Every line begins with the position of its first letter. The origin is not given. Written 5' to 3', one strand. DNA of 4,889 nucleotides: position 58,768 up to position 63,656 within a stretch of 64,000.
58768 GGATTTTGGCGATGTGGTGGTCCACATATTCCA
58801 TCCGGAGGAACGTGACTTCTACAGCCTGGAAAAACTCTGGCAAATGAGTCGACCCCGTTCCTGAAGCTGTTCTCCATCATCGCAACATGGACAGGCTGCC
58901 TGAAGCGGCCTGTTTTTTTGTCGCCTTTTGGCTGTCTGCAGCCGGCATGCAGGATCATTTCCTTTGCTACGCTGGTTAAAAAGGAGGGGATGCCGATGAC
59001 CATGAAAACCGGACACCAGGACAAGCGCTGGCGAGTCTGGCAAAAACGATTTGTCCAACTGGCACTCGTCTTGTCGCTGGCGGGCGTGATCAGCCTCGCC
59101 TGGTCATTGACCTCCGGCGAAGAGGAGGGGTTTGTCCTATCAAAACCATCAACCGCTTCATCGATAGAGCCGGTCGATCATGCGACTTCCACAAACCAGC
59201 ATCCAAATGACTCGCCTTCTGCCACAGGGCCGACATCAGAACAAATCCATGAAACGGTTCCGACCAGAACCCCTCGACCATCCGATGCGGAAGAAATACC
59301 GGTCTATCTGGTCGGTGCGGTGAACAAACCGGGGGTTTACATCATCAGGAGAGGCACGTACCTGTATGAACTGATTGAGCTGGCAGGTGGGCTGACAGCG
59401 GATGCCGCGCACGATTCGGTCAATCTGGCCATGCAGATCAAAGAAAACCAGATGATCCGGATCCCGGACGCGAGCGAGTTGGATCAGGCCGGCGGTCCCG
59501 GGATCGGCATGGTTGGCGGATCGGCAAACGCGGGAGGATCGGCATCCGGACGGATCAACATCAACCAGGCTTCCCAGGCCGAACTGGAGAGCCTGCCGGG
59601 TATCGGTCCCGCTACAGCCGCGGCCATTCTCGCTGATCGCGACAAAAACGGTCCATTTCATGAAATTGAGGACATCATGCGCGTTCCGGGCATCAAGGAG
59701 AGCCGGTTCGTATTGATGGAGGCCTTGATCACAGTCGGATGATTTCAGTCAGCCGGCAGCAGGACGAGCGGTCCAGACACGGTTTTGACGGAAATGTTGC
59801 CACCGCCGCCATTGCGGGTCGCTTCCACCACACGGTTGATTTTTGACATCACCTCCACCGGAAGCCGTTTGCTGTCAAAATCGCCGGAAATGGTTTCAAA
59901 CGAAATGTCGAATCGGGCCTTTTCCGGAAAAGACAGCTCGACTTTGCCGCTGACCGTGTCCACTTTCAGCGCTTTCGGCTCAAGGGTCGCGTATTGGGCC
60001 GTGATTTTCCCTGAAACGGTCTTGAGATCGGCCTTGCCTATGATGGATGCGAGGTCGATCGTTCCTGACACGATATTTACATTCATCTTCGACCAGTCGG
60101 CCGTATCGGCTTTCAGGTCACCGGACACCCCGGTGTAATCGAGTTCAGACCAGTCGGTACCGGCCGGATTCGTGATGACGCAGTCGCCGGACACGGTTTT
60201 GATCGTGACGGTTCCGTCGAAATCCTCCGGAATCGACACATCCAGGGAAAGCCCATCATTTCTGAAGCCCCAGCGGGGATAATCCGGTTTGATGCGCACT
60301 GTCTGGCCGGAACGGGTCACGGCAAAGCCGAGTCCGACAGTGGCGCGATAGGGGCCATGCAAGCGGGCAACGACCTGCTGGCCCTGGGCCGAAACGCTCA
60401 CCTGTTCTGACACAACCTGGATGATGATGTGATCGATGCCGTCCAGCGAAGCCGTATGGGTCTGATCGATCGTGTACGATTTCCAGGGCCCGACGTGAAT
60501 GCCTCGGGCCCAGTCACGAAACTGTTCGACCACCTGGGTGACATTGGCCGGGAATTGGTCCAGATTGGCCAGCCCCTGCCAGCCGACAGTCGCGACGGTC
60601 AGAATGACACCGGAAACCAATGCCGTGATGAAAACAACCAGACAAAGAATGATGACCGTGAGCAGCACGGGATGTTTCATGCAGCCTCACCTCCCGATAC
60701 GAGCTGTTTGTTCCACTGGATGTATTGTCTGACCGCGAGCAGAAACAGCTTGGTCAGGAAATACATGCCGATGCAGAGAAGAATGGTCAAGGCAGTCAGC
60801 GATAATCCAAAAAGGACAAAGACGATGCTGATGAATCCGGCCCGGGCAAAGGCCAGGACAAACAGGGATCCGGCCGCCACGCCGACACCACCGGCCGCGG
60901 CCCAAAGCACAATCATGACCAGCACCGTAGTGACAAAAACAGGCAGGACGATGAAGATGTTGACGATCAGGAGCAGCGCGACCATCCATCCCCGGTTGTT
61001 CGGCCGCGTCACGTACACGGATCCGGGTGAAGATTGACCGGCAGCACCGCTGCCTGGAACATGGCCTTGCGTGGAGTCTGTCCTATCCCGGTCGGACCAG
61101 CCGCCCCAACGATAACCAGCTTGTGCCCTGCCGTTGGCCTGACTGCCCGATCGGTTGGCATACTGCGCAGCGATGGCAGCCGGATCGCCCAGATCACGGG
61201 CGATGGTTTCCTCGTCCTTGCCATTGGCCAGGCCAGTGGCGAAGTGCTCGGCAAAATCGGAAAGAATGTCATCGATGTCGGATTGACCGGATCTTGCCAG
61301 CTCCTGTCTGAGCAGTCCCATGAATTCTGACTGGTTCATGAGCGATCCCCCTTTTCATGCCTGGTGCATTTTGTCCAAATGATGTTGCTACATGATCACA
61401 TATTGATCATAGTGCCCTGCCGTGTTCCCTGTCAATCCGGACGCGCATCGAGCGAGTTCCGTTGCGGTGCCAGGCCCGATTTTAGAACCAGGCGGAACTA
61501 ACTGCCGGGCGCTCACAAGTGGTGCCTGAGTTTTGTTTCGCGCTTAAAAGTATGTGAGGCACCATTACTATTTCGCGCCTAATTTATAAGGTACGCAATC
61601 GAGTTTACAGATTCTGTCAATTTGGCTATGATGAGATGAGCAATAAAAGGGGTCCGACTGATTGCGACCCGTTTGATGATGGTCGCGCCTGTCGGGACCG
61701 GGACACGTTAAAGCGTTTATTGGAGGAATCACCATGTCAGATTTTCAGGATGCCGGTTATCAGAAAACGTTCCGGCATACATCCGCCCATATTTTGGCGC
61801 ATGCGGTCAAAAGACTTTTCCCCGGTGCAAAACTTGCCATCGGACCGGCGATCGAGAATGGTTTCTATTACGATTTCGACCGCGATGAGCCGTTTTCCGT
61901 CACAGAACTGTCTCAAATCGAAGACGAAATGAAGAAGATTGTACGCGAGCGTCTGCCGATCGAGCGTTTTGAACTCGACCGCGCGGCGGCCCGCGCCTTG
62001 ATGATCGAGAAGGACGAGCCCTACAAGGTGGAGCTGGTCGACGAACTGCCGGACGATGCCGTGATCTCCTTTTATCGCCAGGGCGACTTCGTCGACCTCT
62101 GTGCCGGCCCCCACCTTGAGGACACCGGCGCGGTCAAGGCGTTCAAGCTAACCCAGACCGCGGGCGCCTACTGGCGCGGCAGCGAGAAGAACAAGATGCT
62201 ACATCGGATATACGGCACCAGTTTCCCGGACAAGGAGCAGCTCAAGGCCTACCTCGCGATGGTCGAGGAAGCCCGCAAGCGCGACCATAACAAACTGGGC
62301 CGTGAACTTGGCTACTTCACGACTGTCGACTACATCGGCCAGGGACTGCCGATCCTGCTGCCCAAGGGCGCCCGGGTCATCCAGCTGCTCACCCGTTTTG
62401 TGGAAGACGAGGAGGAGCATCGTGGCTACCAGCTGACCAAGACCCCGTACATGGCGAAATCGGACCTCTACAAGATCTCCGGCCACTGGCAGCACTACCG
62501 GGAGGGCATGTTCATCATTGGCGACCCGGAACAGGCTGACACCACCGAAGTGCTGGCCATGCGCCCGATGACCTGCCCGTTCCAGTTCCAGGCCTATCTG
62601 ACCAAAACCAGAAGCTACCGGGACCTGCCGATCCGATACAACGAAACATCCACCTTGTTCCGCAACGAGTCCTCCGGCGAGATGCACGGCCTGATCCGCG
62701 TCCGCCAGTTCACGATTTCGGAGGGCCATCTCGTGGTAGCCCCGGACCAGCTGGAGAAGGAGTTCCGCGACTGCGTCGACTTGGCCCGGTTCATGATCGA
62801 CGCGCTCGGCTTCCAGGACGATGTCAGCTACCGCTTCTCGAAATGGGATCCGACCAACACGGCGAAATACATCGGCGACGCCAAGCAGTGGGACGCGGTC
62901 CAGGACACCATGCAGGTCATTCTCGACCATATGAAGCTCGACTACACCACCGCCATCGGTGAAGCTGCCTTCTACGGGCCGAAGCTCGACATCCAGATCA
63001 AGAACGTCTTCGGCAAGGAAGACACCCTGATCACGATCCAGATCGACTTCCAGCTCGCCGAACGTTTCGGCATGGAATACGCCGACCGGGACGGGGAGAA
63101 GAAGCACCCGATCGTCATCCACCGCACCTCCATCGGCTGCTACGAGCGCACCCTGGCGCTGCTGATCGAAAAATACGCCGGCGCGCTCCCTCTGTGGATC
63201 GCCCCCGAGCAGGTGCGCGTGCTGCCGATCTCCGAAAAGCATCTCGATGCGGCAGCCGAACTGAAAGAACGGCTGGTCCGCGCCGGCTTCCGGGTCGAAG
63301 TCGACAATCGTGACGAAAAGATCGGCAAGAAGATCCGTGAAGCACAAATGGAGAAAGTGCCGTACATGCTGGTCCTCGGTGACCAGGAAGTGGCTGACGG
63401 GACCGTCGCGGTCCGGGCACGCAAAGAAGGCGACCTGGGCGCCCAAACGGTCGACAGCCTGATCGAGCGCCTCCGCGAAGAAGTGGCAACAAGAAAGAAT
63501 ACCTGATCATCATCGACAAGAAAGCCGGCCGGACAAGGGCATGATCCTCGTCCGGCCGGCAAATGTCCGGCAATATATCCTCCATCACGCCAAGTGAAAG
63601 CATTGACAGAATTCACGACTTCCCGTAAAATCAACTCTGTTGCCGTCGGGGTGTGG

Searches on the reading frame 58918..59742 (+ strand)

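Call 53: search_protein_families(library=pfam, proteins=[window:58918-59742:+])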
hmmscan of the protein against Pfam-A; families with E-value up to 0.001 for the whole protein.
window:58918-59742:+ (274 aa): 7 families
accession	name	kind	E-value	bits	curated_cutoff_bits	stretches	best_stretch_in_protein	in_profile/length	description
PF12836.13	HHH_3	-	1.3e-17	64.1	27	1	210-270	3-63/65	Helix-hairpin-helix motif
PF10531.15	SLBB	-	1.6e-12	47.5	27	1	129-182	2-54/55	SLBB domain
PF00633.29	HHH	-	2.5e-09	36.9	24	1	214-239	4-29/30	Helix-hairpin-helix motif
PF22461.2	SLBB_2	-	2.4e-06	28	27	1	129-185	3-60/79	SLBB domain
PF06514.17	PsbU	-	9.2e-05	22.8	24.5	1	206-265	8-63/93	Photosystem II 12 kDa extrinsic protein (PsbU)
PF14579.12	HHH_6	-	0.00035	21.2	25.6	1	223-274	27-78/90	Helix-hairpin-helix motif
PF03934.19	T2SSK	-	0.0007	20.3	24.2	0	213-261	1-49/63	Type II secretion system (T2SS), protein K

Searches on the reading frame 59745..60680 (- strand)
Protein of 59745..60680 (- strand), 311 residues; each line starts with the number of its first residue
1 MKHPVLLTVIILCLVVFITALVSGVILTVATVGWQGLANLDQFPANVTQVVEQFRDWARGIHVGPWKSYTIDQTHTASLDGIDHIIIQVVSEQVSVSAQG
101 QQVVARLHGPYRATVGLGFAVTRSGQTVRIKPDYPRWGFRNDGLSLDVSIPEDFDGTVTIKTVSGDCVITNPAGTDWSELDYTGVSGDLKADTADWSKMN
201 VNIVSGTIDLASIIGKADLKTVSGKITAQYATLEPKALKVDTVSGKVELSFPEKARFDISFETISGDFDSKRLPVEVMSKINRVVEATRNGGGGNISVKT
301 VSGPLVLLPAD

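Call 24: search_protein_families(library=pfam, proteins=[window:59745-60680:-])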
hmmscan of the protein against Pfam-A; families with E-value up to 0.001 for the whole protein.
window:59745-60680:- (311 aa): 1 family
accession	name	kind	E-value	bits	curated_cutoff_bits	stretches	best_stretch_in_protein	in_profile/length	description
PF13349.12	DUF4097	-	1.2e-19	71.2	22.9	1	157-303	100-242/247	Toastrack DUF4097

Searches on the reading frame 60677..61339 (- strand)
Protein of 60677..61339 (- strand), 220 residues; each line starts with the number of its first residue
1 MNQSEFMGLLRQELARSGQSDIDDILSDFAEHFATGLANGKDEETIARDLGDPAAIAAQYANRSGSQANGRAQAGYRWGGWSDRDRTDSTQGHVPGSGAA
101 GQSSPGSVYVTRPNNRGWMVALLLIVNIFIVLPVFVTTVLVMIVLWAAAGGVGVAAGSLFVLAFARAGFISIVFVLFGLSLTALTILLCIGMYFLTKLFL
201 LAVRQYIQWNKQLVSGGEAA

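Call 24: search_protein_families(library=pfam, proteins=[window:60677-61339:-])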
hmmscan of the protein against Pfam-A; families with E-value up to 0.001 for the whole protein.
window:60677-61339:- (220 aa): 1 family
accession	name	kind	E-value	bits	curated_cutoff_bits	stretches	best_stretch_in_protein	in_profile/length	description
PF22564.2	HAAS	-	4.9e-09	36.8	27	1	9-59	5-55/55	HAAS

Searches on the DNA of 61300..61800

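Call 93: search_rna_families(source=window, start=61300, end=61800, threshold=evalue, max_evalue=1)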
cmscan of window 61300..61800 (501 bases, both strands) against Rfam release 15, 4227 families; matches with E-value up to 1: 0.
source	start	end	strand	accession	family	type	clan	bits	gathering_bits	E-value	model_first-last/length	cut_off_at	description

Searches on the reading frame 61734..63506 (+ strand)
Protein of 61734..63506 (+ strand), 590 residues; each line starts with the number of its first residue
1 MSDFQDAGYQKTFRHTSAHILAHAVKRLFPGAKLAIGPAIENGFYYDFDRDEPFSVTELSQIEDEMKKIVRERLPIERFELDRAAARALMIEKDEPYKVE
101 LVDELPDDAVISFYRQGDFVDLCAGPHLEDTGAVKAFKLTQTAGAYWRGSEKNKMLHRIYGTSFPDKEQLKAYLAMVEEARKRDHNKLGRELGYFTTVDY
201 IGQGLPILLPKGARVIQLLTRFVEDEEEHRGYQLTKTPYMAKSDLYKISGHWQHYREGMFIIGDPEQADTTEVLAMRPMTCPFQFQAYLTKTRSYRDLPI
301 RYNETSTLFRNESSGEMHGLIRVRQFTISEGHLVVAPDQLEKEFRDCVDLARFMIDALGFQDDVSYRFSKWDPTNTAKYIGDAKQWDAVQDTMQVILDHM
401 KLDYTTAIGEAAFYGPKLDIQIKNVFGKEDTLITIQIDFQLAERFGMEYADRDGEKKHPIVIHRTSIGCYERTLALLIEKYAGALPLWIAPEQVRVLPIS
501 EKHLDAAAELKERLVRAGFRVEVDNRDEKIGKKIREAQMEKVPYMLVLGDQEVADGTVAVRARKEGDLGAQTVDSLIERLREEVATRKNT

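Call 25: find_related_loci(query=window:61734-63506:+, collection=genome_contigs, flank=10000)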
Query window:61734-63506:+ (590 aa) in genome_contigs; peptide patterns used: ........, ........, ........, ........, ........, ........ (x = any residue, [..] = any of these).
599 stretches matched a pattern (row limit reached: there are more); 573 encode a relative of the query (tblastn E <= 1e-3); the best 80 are kept; 80 distinct loci.
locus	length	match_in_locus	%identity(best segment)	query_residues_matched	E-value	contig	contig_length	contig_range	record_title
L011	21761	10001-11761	79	1-587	0e+0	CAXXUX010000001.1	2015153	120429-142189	MAG: uncultured Saccharofermentans sp. isolate 009b34df-6986-4c74-874c-2c53a54848ac genome assembly, contig: contig_1, w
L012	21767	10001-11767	78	1-589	0e+0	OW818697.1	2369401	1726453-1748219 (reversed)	metagenome genome assembly, chromosome: 1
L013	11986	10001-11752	78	1-584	0e+0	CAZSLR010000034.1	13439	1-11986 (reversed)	MAG TPA_asm: uncultured Oscillospiraceae bacterium isolate binchicken_co168_219 genome assembly, contig: NODE_7911_lengt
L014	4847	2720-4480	77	1-587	0e+0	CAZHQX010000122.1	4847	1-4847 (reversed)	MAG TPA_asm: uncultured Oscillospiraceae bacterium isolate SRP274231_co1_30 genome assembly, contig: NODE_20270_length_4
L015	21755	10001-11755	71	1-587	0e+0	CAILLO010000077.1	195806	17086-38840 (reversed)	MAG: uncultured Clostridiales bacterium isolate AlinenLipids_bin-6025 genome assembly, contig: bin-6025:77/82, whole gen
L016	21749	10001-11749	70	4-587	0e+0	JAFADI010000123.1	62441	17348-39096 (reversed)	MAG: Bacillota bacterium isolate OH_SBB_72 k127_708489, whole genome shotgun sequence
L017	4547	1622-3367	71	4-587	0e+0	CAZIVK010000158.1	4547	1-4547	MAG TPA_asm: uncultured Oscillospiraceae bacterium isolate binchicken_co59_913 genome assembly, contig: NODE_47581_lengt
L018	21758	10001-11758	70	4-587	0e+0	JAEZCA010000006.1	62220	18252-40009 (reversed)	MAG: Bacillota bacterium isolate OH_CBrB_222 k127_2633112, whole genome shotgun sequence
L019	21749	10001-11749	70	4-587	0e+0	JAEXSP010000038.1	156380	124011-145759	MAG: Bacillota bacterium isolate OH_HBrB_311 k127_41673, whole genome shotgun sequence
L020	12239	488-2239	70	4-587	0e+0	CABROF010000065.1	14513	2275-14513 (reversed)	MAG TPA_asm: uncultured Ruminococcaceae bacterium isolate MGYG-HGUT-01779 genome assembly, contig: GUT_GENOME108910_65,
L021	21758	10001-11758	70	4-587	0e+0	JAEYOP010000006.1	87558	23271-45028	MAG: Bacillota bacterium isolate OH_CBB_158 k127_1549046, whole genome shotgun sequence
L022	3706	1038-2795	69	4-587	0e+0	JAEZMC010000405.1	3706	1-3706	MAG: Bacillota bacterium isolate OH_CDB_98 k127_1523447, whole genome shotgun sequence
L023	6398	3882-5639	69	4-587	0e+0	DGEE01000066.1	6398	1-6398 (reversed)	MAG TPA_asm: Hungateiclostridiaceae bacterium UBA3934 UBA3934_contig_5848, whole genome shotgun sequence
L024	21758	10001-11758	69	4-587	0e+0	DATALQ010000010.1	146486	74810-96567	MAG TPA_asm: Clostridia bacterium isolate SMAG_U6968 k141_677944, whole genome shotgun sequence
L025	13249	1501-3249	67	4-587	0e+0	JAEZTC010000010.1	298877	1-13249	MAG: Bacillota bacterium isolate OH_PDB_31 k127_1131518, whole genome shotgun sequence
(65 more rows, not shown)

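Call 63: find_homologous_proteins(query=window:61734-63506:+, max_evalue=1e-150)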
Query window:61734-63506:+ (590 aa): 8000 proteins with E <= 1e-150 among 8000 candidates; the best 120 are listed.
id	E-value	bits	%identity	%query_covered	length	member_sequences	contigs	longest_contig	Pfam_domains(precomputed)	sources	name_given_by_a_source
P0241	0.0e+0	1344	100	100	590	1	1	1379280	PF03129.26,PF00587.31,PF07973.20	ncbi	-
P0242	0.0e+0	1310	97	100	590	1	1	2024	PF03129.26,PF00587.31,PF07973.20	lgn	-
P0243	0.0e+0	1241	92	100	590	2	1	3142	PF03129.26,PF00587.31,PF07973.20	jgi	-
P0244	0.0e+0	1218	89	100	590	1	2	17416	PF03129.26,PF00587.31,PF07973.20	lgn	-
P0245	0.0e+0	1199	87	100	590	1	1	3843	PF03129.26,PF00587.31,PF07973.20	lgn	-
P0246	0.0e+0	1135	82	99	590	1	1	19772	PF03129.26,PF00587.31,PF07973.20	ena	-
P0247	0.0e+0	1099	79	100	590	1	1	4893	PF03129.26,PF00587.31,PF07973.20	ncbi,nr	ncbi:MAG: threonine--tRNA ligase [Ruminococcaceae bacterium]|nr:threonine--tRNA ligase [Oscillospira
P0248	0.0e+0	1097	79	100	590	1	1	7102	PF03129.26,PF00587.31,PF07973.20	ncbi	-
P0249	0.0e+0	1097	79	100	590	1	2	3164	PF03129.26,PF00587.31,PF07973.20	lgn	-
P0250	0.0e+0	1096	79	100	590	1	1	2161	PF03129.26,PF00587.31,PF07973.20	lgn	-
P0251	0.0e+0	1096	79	100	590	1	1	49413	PF03129.26,PF00587.31,PF07973.20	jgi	-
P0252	0.0e+0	1096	79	100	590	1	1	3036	PF03129.26,PF00587.31,PF07973.20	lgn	-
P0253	0.0e+0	1096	79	100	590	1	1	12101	PF03129.26,PF00587.31,PF07973.20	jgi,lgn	jgi:threonyl-tRNA synthetase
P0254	0.0e+0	1095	79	100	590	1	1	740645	PF03129.26,PF00587.31,PF07973.20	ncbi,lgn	-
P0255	0.0e+0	1094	79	100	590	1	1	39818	PF03129.26,PF00587.31,PF07973.20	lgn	-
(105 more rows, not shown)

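Call 64: find_encoding_contigs(protein=P0244, flank=10000, max_places=3)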
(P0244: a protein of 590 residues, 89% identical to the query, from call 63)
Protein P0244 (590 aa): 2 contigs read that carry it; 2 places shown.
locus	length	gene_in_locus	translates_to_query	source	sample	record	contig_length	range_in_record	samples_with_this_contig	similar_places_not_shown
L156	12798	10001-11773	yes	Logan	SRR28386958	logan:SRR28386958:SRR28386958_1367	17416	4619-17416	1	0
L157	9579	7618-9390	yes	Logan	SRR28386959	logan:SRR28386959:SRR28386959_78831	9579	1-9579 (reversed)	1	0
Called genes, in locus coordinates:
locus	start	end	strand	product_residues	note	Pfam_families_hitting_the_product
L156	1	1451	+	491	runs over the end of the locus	PF13522:GATase_6, PF13537:GATase_7, PF00156:Pribosyltran (faint)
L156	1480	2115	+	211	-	PF00551:Formyl_trans_N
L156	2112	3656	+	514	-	PF02142:MGS, PF01808:AICARFT_IMPCHas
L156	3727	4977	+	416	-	PF02844:GARS_N, PF01071:GARS_A, PF02786:CPSase_L_D2, PF02222:ATP-grasp (weak), PF02843:GARS_C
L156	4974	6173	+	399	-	PF01467:CTP_transf_like, PF01966:HD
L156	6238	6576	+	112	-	PF02410:RsfS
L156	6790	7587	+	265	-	PF10531:SLBB, PF22461:SLBB_2 (weak), PF00633:HHH, PF12836:HHH_3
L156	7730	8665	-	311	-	PF13349:DUF4097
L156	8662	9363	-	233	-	PF22564:HAAS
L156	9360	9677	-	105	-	PF13601:HTH_34 (weak), PF01978:TrmB (weak), PF03551:PadR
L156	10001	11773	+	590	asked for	PF07973:tRNA_SAD, PF00587:tRNA-synt_2b, PF03129:HGTP_anticodon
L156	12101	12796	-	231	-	?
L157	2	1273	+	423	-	?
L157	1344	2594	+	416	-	PF02844:GARS_N, PF01071:GARS_A, PF02786:CPSase_L_D2, PF02222:ATP-grasp (weak), PF02843:GARS_C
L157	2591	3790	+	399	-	PF01467:CTP_transf_like, PF01966:HD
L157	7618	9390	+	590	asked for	PF07973:tRNA_SAD, PF00587:tRNA-synt_2b, PF03129:HGTP_anticodon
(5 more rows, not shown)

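Call 65: find_encoding_contigs(protein=P0243, flank=10000, max_places=3)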
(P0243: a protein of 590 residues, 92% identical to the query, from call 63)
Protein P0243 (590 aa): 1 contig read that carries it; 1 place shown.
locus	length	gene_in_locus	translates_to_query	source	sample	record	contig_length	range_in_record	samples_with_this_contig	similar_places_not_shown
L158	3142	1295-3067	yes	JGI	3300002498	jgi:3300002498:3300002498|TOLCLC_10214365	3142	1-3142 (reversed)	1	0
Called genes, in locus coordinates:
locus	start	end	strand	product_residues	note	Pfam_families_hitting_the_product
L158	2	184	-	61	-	?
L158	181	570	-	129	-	-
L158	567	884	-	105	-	PF13601:HTH_34 (weak), PF01978:TrmB (weak), PF03551:PadR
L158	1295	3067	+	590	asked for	PF07973:tRNA_SAD, PF00587:tRNA-synt_2b, PF03129:HGTP_anticodon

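Call 76: find_encoding_contigs(protein=P0246, flank=10000, max_places=2)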
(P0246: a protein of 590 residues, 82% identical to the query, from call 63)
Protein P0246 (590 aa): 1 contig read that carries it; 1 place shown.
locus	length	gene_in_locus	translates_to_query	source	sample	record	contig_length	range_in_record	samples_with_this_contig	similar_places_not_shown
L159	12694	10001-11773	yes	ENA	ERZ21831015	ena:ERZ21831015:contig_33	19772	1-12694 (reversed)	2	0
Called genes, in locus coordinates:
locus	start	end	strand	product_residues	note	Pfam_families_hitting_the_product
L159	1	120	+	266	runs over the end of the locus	PF07796:DUF1638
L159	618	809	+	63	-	PF00731:AIRC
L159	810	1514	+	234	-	PF00551:Formyl_trans_N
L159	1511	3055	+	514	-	PF02142:MGS, PF01808:AICARFT_IMPCHas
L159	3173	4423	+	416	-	PF02844:GARS_N, PF01071:GARS_A, PF02786:CPSase_L_D2, PF13549:ATP-grasp_5 (weak), PF02222:ATP-grasp (weak), PF02843:GARS_C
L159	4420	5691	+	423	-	PF01467:CTP_transf_like, PF01966:HD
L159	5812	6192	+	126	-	PF02410:RsfS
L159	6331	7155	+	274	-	PF10531:SLBB, PF00633:HHH, PF03934:T2SSK (weak), PF12836:HHH_3, PF14520:HHH_5 (faint), PF14579:HHH_6 (weak)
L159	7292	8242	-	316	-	PF13349:DUF4097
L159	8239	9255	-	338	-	PF22564:HAAS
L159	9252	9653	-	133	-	PF13601:HTH_34 (weak), PF03551:PadR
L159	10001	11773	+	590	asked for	PF07973:tRNA_SAD, PF00587:tRNA-synt_2b, PF03129:HGTP_anticodon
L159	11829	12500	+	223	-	-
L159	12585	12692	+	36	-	?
